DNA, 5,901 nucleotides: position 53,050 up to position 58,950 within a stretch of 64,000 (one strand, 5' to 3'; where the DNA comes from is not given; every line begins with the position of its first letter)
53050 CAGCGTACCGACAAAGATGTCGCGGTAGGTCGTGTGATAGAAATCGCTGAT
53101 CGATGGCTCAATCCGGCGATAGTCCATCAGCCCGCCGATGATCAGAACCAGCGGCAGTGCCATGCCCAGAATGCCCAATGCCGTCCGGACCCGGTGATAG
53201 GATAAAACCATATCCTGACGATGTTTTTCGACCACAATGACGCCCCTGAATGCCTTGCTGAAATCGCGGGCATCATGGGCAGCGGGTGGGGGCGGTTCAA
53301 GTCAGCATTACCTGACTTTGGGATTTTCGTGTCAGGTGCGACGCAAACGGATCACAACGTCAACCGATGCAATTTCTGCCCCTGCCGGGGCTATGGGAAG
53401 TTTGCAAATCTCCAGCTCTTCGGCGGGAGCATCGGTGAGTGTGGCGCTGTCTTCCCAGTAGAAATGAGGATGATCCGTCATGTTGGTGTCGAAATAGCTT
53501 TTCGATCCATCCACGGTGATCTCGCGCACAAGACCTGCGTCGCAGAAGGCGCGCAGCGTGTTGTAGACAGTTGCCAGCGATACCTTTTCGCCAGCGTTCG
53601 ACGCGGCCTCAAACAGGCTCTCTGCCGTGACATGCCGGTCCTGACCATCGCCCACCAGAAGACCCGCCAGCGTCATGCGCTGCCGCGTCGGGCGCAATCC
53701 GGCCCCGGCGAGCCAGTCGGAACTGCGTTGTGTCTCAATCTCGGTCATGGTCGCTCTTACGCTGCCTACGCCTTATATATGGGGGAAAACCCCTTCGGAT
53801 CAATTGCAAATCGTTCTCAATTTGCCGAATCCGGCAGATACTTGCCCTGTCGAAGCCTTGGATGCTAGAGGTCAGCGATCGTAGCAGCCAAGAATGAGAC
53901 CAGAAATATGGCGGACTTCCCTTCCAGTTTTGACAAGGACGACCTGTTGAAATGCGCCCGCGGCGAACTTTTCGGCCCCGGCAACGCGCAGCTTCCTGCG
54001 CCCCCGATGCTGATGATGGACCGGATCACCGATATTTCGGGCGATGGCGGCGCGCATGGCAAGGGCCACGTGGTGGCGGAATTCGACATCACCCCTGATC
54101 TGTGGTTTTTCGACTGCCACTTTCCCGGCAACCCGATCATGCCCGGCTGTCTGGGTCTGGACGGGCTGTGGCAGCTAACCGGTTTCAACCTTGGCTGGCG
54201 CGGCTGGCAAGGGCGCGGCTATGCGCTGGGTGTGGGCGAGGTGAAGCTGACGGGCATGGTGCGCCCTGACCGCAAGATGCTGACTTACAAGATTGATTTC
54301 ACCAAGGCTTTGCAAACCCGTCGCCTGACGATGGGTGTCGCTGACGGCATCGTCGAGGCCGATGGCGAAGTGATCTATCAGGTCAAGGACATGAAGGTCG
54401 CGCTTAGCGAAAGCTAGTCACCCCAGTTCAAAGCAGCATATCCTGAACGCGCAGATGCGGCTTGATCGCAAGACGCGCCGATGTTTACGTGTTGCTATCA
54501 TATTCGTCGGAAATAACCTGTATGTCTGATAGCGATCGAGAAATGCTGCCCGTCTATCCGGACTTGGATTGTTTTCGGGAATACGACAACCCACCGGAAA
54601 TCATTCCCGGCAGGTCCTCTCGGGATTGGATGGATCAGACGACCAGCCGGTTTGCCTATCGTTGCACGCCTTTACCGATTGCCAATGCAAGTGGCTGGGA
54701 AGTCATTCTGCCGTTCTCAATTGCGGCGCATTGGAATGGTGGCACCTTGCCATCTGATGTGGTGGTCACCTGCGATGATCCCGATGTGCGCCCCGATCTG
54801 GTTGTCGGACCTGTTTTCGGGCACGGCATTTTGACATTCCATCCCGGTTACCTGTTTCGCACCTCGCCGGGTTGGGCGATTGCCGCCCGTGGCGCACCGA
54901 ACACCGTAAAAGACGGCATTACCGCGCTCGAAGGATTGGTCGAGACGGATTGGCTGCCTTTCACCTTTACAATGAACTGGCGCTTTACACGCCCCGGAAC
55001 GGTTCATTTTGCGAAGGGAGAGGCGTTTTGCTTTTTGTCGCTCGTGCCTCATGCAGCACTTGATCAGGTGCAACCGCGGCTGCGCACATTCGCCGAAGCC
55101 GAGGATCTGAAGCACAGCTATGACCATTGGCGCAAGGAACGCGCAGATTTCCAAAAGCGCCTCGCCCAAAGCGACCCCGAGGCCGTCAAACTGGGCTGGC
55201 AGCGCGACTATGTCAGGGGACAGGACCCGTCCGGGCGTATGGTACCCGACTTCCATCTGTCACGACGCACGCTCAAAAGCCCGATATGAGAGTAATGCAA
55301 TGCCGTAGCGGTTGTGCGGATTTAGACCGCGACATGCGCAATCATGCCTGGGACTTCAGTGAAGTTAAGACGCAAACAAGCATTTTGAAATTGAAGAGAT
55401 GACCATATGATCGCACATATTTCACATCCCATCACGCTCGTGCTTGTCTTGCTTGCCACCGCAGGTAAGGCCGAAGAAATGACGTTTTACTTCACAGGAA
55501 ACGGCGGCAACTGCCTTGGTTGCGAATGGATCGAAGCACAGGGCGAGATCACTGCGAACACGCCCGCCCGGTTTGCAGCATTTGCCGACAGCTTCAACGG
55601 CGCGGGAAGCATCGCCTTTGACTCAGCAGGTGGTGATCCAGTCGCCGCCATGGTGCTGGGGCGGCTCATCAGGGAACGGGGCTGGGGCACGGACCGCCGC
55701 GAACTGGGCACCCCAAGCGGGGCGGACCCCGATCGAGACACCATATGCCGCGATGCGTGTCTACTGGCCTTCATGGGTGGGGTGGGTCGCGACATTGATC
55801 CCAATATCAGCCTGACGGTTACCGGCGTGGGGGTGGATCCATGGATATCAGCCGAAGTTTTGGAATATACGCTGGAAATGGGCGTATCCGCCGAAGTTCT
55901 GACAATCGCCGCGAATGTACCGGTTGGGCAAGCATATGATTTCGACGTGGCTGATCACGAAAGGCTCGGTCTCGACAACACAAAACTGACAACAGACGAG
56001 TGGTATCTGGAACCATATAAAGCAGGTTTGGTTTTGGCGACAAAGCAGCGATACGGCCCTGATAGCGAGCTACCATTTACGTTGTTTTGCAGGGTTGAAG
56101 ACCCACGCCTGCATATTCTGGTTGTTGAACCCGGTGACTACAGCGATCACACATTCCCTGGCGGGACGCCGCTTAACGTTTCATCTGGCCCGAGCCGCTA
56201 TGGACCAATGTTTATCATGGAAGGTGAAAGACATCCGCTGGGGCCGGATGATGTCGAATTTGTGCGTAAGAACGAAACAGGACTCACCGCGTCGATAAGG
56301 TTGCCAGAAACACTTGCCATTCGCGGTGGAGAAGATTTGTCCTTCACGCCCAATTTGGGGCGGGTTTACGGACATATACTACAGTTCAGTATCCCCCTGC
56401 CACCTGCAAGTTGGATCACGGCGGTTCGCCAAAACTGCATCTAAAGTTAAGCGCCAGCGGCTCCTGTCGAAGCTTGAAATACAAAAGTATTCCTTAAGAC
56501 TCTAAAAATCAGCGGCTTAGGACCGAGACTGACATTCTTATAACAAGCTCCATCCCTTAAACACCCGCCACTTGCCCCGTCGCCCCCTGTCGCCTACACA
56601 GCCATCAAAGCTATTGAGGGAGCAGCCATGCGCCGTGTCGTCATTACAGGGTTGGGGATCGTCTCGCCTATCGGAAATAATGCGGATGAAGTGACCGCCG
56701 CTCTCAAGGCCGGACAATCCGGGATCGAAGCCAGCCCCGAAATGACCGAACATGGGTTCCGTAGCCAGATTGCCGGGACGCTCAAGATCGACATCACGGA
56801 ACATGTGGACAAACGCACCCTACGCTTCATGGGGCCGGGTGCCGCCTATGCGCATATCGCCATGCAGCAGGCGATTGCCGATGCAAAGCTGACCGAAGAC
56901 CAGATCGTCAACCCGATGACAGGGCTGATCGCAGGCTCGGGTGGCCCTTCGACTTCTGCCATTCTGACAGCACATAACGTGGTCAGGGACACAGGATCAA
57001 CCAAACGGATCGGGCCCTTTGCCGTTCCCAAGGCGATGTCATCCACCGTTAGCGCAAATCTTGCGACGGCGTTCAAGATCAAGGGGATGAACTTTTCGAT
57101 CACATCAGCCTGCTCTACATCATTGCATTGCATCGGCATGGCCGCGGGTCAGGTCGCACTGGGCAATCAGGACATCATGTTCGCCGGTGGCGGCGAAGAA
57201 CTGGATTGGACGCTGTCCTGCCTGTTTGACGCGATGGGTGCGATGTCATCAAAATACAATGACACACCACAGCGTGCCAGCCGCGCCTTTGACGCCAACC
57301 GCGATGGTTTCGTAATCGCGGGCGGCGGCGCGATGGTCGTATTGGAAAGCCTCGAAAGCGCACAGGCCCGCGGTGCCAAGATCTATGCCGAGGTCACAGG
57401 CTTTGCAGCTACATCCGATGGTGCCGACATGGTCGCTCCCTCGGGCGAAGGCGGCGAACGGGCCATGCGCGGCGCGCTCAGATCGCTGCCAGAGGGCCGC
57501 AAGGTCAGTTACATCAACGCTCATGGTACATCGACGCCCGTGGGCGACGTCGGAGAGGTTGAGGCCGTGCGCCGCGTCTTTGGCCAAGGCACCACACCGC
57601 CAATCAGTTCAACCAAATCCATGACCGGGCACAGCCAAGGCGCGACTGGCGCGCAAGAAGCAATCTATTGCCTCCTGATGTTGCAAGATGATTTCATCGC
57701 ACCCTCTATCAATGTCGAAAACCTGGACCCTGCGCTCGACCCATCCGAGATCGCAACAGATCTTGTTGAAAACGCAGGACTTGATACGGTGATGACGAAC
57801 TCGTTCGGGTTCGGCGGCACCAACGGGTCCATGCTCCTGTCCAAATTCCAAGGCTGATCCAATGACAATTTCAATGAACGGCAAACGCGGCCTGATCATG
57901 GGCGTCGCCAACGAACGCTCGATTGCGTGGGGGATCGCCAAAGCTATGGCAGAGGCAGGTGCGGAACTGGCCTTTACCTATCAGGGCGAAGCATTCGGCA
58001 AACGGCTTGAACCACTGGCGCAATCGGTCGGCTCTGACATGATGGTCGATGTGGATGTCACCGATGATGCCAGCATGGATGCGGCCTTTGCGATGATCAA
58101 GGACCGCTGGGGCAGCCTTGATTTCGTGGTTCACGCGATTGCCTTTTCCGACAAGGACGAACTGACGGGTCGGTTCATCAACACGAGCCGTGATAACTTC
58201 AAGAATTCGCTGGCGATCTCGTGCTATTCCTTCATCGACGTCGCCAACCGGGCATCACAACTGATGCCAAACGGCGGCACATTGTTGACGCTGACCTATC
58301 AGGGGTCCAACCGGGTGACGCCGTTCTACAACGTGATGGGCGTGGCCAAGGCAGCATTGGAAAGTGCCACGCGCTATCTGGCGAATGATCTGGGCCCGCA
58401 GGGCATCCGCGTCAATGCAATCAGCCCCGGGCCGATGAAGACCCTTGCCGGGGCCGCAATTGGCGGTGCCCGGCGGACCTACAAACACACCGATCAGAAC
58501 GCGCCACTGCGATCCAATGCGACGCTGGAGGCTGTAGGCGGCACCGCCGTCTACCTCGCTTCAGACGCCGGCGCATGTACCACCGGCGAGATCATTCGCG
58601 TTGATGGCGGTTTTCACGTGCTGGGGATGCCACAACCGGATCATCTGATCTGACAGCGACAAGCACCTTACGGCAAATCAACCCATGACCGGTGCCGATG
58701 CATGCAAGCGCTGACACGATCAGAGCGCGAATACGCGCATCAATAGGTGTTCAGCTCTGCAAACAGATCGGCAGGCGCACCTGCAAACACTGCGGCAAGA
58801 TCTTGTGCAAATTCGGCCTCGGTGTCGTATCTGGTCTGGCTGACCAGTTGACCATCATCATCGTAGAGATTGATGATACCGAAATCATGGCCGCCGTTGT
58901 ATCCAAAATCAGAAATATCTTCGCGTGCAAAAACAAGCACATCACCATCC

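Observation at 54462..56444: Two-gene insertion splitting the fabA-fabB operon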

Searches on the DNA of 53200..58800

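Call 66: search_rna_families(source=window, start=53200, end=58800, threshold=evalue, max_evalue=1)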
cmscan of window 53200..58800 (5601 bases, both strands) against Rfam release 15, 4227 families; matches with E-value up to 1: 0.
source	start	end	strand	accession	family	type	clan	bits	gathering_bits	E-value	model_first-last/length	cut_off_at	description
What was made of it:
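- On Mobile element / genomic island: Rfam found no RNA in 53200-58800 (call 66).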

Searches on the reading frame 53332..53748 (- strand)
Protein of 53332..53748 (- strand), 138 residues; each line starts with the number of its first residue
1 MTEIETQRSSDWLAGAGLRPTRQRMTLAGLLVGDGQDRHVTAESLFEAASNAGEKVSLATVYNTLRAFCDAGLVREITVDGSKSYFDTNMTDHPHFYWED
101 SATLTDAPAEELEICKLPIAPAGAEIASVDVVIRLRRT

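Call 3: search_protein_families(library=pfam, proteins=[window:53332-53748:-], max_evalue=0.01)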
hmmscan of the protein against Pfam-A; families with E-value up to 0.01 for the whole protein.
window:53332-53748:- (138 aa): 2 families
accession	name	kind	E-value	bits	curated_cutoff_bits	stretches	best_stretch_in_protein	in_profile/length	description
PF01475.25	FUR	-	3.9e-18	66.2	23.1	1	16-131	2-118/121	Ferric uptake regulator family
PF01498.24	HTH_Tnp_Tc3_2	-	0.0037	18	31.5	1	36-67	10-41/72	Transposase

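Call 4: search_protein_families(library=ncbifam, proteins=[window:53332-53748:-], max_evalue=0.01)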
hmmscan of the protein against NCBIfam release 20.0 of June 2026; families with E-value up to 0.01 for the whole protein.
window:53332-53748:- (138 aa): 8 families
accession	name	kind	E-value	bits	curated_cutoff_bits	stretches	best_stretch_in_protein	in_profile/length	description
NF045678.1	TransRegIrrA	equivalog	1e-60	203.6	150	1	2-137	2-136/138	iron response transcriptional regulator IrrA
NF045677.1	FeRespRegIrr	equivalog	6.3e-60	200.9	170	1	11-137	2-127/127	Fur family transcriptional regulator Irr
NF047461.1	FUR_perox_PerRB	exception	9.3e-15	54.8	250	1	13-114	21-121/143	peroxide-responsive transcriptional repressor PerRB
NF047462.1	FUR_perox_PerRA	exception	1.6e-14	54.6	200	1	6-108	5-105/142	peroxide-responsive transcriptional repressor PerRA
NF052545.1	TransRegPerRClab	equivalog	5.3e-12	45.9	180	1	18-104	13-97/138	transcriptional regulator PerR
NF006999.0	PRK09462.1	equivalog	1.1e-11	44.6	146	1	13-95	8-90/148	ferric iron uptake transcriptional regulator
NF051892.1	TransRegFurBacil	equivalog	2.8e-07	30.7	220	1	12-97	11-95/149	ferric iron uptake transcriptional regulator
NF047406.1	TransRegPerRTherm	equivalog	2.3e-06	27.9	200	1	19-107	5-91/130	manganese-dependent transcriptional regulator PerR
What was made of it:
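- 53332..53748 (-): irr (Fur-family iron response regulator), divergent from fabA; conserved left flank of the locus. NCBIfam IrrA/Irr equivalogs, E 1e-60 (call 4).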
